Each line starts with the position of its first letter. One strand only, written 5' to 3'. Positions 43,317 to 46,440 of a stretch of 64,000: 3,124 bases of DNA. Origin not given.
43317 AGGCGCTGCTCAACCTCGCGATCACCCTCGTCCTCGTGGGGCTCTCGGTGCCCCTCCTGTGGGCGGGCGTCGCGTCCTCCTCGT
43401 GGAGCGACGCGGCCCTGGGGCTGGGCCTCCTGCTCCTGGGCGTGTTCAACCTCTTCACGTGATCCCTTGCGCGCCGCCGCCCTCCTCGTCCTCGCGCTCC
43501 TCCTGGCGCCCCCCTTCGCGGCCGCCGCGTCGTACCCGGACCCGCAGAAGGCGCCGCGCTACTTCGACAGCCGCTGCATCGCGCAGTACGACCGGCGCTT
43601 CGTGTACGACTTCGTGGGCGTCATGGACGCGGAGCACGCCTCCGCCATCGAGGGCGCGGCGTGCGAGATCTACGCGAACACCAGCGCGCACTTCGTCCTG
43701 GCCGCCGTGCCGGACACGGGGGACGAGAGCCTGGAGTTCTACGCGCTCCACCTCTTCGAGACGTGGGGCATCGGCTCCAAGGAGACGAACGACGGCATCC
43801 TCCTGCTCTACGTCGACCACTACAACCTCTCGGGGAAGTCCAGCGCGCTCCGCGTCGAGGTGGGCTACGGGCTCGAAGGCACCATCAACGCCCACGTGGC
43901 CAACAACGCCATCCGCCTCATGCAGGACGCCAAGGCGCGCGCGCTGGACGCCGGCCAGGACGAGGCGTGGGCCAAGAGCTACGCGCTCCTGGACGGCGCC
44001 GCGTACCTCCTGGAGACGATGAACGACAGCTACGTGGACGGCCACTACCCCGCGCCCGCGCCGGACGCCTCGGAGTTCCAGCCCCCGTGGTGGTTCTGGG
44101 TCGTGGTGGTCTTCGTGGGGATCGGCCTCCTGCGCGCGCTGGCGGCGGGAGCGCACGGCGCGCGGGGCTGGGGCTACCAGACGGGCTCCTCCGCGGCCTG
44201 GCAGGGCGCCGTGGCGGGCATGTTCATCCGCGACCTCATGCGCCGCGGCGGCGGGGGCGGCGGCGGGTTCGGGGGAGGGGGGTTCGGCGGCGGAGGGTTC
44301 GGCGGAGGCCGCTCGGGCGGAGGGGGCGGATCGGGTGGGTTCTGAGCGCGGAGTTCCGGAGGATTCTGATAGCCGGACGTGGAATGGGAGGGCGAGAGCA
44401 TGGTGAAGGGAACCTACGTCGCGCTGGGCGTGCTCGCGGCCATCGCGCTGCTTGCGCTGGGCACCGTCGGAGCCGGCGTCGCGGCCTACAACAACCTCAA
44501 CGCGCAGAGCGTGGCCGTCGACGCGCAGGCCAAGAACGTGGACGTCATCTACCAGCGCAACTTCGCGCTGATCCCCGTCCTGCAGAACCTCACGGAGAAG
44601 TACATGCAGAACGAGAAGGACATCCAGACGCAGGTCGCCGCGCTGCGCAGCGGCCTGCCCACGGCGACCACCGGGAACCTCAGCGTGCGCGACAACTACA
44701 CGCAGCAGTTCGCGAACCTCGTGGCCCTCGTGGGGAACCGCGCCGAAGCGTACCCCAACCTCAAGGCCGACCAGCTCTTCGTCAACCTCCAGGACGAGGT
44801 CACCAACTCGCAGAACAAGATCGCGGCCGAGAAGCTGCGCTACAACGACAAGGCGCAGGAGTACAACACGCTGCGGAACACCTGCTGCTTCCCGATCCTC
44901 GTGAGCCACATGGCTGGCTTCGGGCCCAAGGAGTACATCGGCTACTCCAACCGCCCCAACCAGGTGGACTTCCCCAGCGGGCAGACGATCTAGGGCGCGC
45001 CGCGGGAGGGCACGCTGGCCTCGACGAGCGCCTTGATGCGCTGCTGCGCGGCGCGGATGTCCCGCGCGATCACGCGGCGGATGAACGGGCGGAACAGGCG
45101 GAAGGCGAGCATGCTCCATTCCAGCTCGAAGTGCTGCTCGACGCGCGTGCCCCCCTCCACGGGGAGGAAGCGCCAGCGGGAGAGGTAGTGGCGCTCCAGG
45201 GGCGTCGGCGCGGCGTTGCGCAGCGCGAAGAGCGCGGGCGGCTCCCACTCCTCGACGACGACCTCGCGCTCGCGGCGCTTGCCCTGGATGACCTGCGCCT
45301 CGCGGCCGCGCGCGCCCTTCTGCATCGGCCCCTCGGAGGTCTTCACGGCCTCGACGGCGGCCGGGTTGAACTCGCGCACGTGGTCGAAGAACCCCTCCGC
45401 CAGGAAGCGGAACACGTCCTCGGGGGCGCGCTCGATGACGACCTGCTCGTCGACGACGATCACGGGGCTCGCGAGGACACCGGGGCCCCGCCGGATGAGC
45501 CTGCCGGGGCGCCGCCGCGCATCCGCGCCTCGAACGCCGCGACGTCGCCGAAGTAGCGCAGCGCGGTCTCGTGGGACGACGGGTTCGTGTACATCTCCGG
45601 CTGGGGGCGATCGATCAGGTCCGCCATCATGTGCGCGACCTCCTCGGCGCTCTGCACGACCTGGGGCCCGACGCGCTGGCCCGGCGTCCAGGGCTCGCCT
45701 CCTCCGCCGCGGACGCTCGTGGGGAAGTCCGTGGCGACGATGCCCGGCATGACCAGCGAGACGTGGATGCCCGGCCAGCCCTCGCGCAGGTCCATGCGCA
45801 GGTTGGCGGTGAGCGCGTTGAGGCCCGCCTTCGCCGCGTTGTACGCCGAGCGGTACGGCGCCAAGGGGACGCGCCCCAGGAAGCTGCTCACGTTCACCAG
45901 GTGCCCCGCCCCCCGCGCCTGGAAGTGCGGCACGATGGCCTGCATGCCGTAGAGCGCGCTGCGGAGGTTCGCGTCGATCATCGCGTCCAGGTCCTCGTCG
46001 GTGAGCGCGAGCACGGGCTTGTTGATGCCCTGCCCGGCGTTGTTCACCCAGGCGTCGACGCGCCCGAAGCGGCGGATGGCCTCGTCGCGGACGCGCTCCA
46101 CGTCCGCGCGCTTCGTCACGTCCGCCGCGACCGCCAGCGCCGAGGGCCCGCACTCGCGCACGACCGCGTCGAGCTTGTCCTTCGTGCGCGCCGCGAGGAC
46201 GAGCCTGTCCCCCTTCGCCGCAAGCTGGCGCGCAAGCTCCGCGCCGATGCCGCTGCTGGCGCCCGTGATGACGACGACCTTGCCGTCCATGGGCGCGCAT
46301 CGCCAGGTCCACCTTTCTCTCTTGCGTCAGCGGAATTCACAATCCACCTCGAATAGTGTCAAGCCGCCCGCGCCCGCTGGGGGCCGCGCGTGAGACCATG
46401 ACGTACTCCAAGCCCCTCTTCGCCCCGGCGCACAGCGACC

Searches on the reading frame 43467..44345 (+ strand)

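Call 67: search_protein_families(library=pfam, proteins=[window:43467-44345:+], max_evalue=0.0001)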
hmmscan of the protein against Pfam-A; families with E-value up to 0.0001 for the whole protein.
window:43467-44345:+ (292 aa): 1 family
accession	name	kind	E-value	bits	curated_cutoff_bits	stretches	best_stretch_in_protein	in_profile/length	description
PF04536.20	TPM_phosphatase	-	2e-18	67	22.1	1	46-154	1-104/125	TPM domain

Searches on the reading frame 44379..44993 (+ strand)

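Call 89: search_protein_families(library=pfam, proteins=[window:44379-44993:+], max_evalue=0.0001)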
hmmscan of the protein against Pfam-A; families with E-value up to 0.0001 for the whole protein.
window:44379-44993:+ (204 aa): 1 family
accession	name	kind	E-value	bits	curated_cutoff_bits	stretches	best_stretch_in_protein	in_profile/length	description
PF04011.17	LemA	-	4.4e-25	88.7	26.2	1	51-191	2-139/149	LemA family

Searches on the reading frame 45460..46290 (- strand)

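Call 67: search_protein_families(library=pfam, proteins=[window:45460-46290:-], max_evalue=0.0001)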
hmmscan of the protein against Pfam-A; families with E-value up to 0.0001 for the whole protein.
window:45460-46290:- (276 aa): 4 families
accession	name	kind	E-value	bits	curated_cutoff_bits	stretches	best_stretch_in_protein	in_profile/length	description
PF00106.31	adh_short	-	3.6e-49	167.3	26.6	1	4-192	1-189/195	short chain dehydrogenase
PF13561.12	adh_short_C2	-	8.6e-36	124.1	27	1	10-223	1-214/236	Enoyl-(Acyl carrier protein) reductase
PF08659.16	KR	-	4.8e-14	53.1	22.6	1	6-165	3-164/180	KR domain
PF13460.12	NAD_binding_10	-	2.6e-07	31.1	27.2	1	10-229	1-184/184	NAD(P)H-binding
